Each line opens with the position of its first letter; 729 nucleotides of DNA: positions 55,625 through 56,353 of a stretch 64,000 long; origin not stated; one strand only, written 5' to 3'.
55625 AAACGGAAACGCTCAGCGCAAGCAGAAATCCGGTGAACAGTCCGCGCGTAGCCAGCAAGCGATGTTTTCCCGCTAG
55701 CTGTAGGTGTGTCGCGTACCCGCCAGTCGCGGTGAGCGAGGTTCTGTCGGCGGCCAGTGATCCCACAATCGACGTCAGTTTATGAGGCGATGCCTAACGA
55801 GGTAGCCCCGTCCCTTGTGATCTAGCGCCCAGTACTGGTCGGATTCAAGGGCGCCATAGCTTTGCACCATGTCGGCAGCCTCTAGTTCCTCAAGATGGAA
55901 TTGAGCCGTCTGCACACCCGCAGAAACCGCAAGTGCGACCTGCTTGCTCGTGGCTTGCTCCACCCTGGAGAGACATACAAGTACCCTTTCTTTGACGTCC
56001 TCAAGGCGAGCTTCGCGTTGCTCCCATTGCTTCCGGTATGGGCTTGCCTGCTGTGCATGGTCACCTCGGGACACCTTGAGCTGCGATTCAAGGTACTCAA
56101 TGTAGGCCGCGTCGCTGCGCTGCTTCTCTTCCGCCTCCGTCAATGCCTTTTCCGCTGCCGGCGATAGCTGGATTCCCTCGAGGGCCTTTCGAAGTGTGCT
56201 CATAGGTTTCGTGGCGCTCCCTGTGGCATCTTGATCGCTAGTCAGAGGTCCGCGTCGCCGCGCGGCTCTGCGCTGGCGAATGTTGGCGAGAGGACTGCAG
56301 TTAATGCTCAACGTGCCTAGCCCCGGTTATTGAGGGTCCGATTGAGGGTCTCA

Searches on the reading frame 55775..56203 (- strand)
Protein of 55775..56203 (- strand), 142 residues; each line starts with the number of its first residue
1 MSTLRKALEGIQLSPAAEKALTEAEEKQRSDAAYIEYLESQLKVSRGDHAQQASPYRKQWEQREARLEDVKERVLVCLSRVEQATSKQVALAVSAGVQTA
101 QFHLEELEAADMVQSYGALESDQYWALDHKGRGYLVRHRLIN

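Call 14: find_homologous_proteins(query=window:55775-56203:-, max_evalue=0.01)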
Query window:55775-56203:- (142 aa): 3 proteins with E <= 0.01 among 128 candidates.
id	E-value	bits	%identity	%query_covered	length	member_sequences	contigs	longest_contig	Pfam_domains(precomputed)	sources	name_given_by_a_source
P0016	5.6e-83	293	100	100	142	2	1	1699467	-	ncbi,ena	-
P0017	6.7e-37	144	54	100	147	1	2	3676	-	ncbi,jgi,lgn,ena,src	-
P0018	1.0e-28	118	45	99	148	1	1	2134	-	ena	-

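Call 17: find_encoding_contigs(protein=P0017, flank=5000, max_places=4)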
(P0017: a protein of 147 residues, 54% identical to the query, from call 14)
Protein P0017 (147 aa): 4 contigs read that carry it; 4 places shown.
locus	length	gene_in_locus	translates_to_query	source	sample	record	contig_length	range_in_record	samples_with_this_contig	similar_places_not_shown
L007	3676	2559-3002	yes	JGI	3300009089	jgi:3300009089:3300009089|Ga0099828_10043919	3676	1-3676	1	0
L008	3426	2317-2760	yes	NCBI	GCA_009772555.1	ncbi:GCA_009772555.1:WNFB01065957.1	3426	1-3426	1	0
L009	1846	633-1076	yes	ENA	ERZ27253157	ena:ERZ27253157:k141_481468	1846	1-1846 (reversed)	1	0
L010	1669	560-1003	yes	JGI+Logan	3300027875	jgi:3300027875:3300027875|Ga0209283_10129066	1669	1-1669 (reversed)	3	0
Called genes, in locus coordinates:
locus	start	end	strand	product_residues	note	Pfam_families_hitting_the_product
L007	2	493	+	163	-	PF02649:GCHY-1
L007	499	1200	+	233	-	PF01135:PCMT, PF00398:RrnaAD (faint), PF13847:Methyltransf_31 (weak), PF13649:Methyltransf_25 (weak)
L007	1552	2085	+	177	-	-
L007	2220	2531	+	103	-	-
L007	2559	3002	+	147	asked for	-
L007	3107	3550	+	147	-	-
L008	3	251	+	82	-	?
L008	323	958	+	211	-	PF01135:PCMT, PF00398:RrnaAD (weak), PF13847:Methyltransf_31 (weak), PF13649:Methyltransf_25 (weak)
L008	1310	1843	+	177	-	-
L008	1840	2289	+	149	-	-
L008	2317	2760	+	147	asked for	-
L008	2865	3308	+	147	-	-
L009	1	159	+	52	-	?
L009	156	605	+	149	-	-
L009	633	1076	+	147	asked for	-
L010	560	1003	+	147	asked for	-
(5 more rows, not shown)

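Call 18: find_encoding_contigs(protein=P0018, flank=5000, max_places=3)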
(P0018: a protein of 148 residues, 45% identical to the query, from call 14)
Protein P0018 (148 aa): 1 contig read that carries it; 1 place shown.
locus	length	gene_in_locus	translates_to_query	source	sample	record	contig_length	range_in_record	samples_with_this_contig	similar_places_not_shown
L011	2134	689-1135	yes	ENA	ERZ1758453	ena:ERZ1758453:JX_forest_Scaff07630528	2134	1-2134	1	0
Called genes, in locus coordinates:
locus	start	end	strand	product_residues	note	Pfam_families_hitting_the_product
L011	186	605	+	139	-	-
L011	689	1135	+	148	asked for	-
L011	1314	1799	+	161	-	PF14730:DUF4468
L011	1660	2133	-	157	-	?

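Call 19: find_encoding_contigs(protein=P0016, flank=10000, max_places=3)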
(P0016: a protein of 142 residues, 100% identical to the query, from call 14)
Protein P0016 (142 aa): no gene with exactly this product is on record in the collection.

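Call 52: list_cluster_members(proteins=[P0016, P0001, P0005, P0017, P0019, P0020, P0022, P0028, P0032, P0040])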
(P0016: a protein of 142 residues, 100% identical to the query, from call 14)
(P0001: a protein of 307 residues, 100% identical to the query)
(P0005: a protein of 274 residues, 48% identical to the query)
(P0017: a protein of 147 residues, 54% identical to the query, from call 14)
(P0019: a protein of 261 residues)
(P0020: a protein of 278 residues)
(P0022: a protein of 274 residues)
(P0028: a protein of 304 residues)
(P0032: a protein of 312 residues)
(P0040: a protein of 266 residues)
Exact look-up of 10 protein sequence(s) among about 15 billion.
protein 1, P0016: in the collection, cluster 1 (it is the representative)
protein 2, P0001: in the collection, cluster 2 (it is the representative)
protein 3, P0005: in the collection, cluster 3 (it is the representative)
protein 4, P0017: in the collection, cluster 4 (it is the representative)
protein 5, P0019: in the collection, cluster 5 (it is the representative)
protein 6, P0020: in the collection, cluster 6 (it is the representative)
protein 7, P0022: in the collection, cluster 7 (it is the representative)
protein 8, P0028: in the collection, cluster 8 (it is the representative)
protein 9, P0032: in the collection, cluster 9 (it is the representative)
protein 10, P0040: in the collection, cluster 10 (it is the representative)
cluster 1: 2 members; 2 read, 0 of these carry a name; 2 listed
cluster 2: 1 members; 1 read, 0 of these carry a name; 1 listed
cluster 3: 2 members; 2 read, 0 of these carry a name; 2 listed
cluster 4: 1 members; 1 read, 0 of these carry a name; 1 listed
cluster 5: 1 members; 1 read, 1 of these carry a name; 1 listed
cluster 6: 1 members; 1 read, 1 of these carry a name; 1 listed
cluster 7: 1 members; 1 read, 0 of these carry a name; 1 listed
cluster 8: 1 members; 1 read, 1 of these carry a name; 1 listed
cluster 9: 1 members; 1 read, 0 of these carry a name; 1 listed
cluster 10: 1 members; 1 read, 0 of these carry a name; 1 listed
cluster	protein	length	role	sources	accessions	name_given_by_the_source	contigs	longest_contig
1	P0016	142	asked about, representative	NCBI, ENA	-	-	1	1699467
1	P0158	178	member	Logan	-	-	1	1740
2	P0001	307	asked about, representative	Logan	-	-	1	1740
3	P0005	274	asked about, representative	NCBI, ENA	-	-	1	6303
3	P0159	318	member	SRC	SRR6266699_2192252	-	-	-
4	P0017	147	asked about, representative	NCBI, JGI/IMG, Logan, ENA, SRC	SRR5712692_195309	-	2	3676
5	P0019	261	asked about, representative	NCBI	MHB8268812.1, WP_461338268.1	hypothetical protein [Bradyrhizobium sp.]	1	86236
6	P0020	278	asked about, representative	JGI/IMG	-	hypothetical protein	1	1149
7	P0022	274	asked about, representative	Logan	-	-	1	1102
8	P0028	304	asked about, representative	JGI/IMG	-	hypothetical protein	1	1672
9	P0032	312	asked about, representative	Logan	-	-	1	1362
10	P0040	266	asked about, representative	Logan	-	-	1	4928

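Call 60: find_homologous_proteins(query=A4, max_evalue=0.01)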
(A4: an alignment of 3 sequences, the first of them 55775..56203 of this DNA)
Query A4 (3 sequences) (142 aa, profile of the alignment): 9 proteins with E <= 0.01 among 8000 candidates.
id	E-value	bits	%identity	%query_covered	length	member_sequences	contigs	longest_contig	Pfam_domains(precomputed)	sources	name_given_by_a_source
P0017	4.1e-78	279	54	100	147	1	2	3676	-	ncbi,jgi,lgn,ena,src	-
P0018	5.0e-76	272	45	99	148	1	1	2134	-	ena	-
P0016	7.4e-69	249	100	100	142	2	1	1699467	-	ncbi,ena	-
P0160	1.3e-34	137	39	100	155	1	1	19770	-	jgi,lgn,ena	-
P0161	6.4e-18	83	34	89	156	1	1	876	-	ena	-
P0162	5.9e-16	77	40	54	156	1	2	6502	PF04157.23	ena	-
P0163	1.1e-15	76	38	54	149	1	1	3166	-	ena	-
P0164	1.1e-11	63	51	32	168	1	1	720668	PF10828.15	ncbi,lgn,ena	-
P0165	2.7e-6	46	32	54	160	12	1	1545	-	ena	-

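Call 68: find_encoding_contigs(protein=P0160, flank=5000, max_places=2)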
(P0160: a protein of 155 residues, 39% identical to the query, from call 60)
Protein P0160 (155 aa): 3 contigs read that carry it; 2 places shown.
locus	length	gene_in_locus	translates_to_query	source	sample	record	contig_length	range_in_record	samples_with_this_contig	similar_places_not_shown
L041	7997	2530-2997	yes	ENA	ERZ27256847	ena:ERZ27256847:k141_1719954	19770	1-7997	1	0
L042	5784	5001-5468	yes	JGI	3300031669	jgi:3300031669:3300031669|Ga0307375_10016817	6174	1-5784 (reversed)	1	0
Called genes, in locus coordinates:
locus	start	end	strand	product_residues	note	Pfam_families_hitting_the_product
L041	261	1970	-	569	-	PF05227:CHASE3, PF00990:GGDEF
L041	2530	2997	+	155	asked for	-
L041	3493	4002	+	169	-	-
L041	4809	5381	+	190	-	-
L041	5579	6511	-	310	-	PF14338:Mrr_N, PF04471:Mrr_cat, PF22722:NA-iREase1, PF13156:Mrr_cat_2 (weak)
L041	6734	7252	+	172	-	PF13328:HD_4, PF01966:HD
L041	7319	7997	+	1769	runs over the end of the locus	PF00270:DEAD, PF00271:Helicase_C, PF09369:MZB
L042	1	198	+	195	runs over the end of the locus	?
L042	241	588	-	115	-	PF00216:Bac_DNA_binding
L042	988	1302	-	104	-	PF04972:BON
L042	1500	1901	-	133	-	PF16747:Adhesin_E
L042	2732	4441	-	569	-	PF05227:CHASE3, PF00990:GGDEF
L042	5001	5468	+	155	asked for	-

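Call 69: find_encoding_contigs(protein=P0162, flank=4000, max_places=2)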
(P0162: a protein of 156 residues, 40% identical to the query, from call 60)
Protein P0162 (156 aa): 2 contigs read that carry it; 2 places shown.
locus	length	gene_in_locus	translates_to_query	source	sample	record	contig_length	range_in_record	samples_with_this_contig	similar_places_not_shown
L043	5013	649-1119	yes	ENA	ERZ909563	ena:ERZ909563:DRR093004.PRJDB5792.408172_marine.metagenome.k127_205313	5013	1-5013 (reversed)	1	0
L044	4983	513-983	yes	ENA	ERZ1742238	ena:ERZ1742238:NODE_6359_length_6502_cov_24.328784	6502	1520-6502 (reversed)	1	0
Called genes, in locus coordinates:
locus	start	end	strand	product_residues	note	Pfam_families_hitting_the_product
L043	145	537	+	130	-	-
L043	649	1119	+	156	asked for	PF04157:EAP30 (weak)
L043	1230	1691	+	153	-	-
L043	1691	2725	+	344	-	PF00069:Pkinase, PF07714:PK_Tyr_Ser-Thr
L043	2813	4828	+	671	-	-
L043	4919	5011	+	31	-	?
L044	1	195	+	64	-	?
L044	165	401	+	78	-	-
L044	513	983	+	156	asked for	PF04157:EAP30 (weak)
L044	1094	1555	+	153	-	-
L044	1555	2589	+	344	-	PF00069:Pkinase, PF07714:PK_Tyr_Ser-Thr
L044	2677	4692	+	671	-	-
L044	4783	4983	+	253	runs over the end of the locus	PF13091:PLDc_2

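Call 74: search_protein_families(library=pfam, proteins=[L007:3107-3550:+, L007:2082-2531:+, L007:1516-2085:+, L041:3493-4002:+, L041:4809-5381:+, L043:1230-1691:+], max_evalue=0.001)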
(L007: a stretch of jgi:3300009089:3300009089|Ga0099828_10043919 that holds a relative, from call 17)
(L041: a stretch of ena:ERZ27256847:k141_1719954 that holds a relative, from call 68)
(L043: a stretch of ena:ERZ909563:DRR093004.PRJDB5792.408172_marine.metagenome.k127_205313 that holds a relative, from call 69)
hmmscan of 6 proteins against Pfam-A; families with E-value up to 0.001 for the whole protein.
L007:3107-3550:+ (147 aa): 0 families

L007:2082-2531:+ (149 aa): 0 families

L007:1516-2085:+ (189 aa): 0 families

L041:3493-4002:+ (169 aa): 0 families

L041:4809-5381:+ (190 aa): 0 families

L043:1230-1691:+ (153 aa): 0 families

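Call 85: predict_structure(alignment_id=A5)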
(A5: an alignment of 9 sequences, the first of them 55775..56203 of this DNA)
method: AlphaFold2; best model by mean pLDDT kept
length: 142 residues; sequences in the alignment: 9
mean_pLDDT: 80.1   pTM: 0.52
mean pLDDT of the five models: 80.1, 78.2, 77.8, 76.6, 76.2
residues with pLDDT >= 90: 56; 70-90: 50; 50-70: 35; < 50: 1
segments of 3 or more residues with pLDDT < 50: none
pLDDT, mean of each block of 10 residues (from residue 1): 59 72 79 82 65 56 71 94 92 91 94 84 91 90 82
secondary structure, 60 per line:
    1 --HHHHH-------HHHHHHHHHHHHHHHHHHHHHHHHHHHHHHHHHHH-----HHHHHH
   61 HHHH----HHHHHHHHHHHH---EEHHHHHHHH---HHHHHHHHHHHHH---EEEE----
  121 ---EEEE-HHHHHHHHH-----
elements in order: H3-7 H15-49 H55-64 H69-80 H86-93 H97-109 E113-116 E124-127 H129-137

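Call 87: fold_search(model_id=the predicted structure, library=pdb)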
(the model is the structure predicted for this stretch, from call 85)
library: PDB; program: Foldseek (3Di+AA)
matches with E <= 10: 1871; with E <= 0.001: 61
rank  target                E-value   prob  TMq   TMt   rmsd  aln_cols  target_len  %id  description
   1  9ff3                  7.1e-05  1.00  0.49  0.40  15.6       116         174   16  The structure of delta-ScoC, a global regulator protein from Geobacillus kaustophilus T-1 (released 2025-06-04)
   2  6fi9_A                1.1e-04  1.00  0.47  0.46  12.4       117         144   15  Crystal Structure of a zinc-responsive MarR family member, Lactococcus lactis ZitR (released 2019-02-20)
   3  3e6m_G                1.4e-04  1.00  0.51  0.49  14.5       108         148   18  The crystal structure of a MarR family transcriptional regulator from Silicibacter pomeroyi DSS. (released 2008-09-02)
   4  9ff4_A                1.4e-04  1.00  0.49  0.39  15.7       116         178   16  The structure of G.kaustophilus T-1 ScoC-17bp dsDNA complex (released 2025-06-04)
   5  4gxo_B                1.4e-04  1.00  0.48  0.50  13.3       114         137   19  Crystal structure of Staphylococcus aureus protein SarZ mutant C13E (released 2012-09-26)
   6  3e6m_E                1.5e-04  1.00  0.50  0.49  14.4       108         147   18  The crystal structure of a MarR family transcriptional regulator from Silicibacter pomeroyi DSS. (released 2008-09-02)
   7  3e6m_D                1.5e-04  1.00  0.48  0.46  14.8       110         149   18  The crystal structure of a MarR family transcriptional regulator from Silicibacter pomeroyi DSS. (released 2008-09-02)
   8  2nyx_B                1.7e-04  1.00  0.50  0.48  12.2       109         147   18  Crystal structure of RV1404 from Mycobacterium tuberculosis (released 2006-12-05)
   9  3e6m_B                1.8e-04  1.00  0.49  0.47  14.7       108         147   18  The crystal structure of a MarR family transcriptional regulator from Silicibacter pomeroyi DSS. (released 2008-09-02)
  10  8ylg_A                1.8e-04  1.00  0.48  0.43  15.8       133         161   16  Crystal structure of Burkholderia thailandensis MftR in complex with operator DNA (released 2024-11-13)
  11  7kua                  2.0e-04  1.00  0.49  0.47  11.2       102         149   16  Crystal structure of the MarR family transcriptional regulator from Pseudomonas putida bound to Indole 3 acetic acid (released 2021-12-01)
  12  6xjf_G                2.3e-04  1.00  0.35  0.46   4.6        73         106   23  X-ray crystal structure of Pyrococcus furiosus general transcription factor TFE-alpha (SeMet labeled protein) (released 2020-07-08)
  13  3cjn                  2.6e-04  1.00  0.49  0.47   1.6        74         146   20  Crystal structure of transcriptional regulator, MarR family, from Silicibacter pomeroyi (released 2008-03-25)
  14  4rs8_A                2.8e-04  1.00  0.47  0.78   1.7        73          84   19  Apo structure of novel pNOB8 plasmid centromere binding protein (released 2015-09-16)
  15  5yhx_A                2.8e-04  1.00  0.46  0.46   2.6        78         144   18  Structure of Lactococcus lactis ZitR, wild type (released 2017-12-06)
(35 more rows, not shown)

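Call 90: search_protein_families(library=pfam, proteins=[L011:1314-1799:+], max_evalue=0.1)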
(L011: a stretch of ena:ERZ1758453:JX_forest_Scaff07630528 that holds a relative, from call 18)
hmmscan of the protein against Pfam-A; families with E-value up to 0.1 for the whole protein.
L011:1314-1799:+ (161 aa): 1 family
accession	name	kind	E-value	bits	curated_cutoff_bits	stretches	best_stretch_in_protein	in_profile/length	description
PF14730.11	DUF4468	-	4.5e-10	40.2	22.6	1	42-115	12-88/92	Domain of unknown function (DUF4468) with TBP-like fold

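Call 93: find_related_loci(query=A4, collection=metagenome_contigs, flank=4000)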
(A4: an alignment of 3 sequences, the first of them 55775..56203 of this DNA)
Query A4 (142 aa) in metagenome_contigs; peptide patterns used: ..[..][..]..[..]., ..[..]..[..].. (x = any residue, [..] = any of these).
315 stretches matched a pattern; 5 encode a relative of the query (tblastn E <= 1e-3); 5 distinct loci.
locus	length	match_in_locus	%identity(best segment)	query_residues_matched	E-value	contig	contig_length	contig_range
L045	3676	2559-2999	54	1-142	6e-42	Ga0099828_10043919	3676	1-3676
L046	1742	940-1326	35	15-141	2e-18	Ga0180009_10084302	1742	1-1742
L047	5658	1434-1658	40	67-141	3e-16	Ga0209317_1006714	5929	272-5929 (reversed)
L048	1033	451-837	32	15-141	1e-15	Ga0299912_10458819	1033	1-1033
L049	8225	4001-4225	46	67-141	2e-14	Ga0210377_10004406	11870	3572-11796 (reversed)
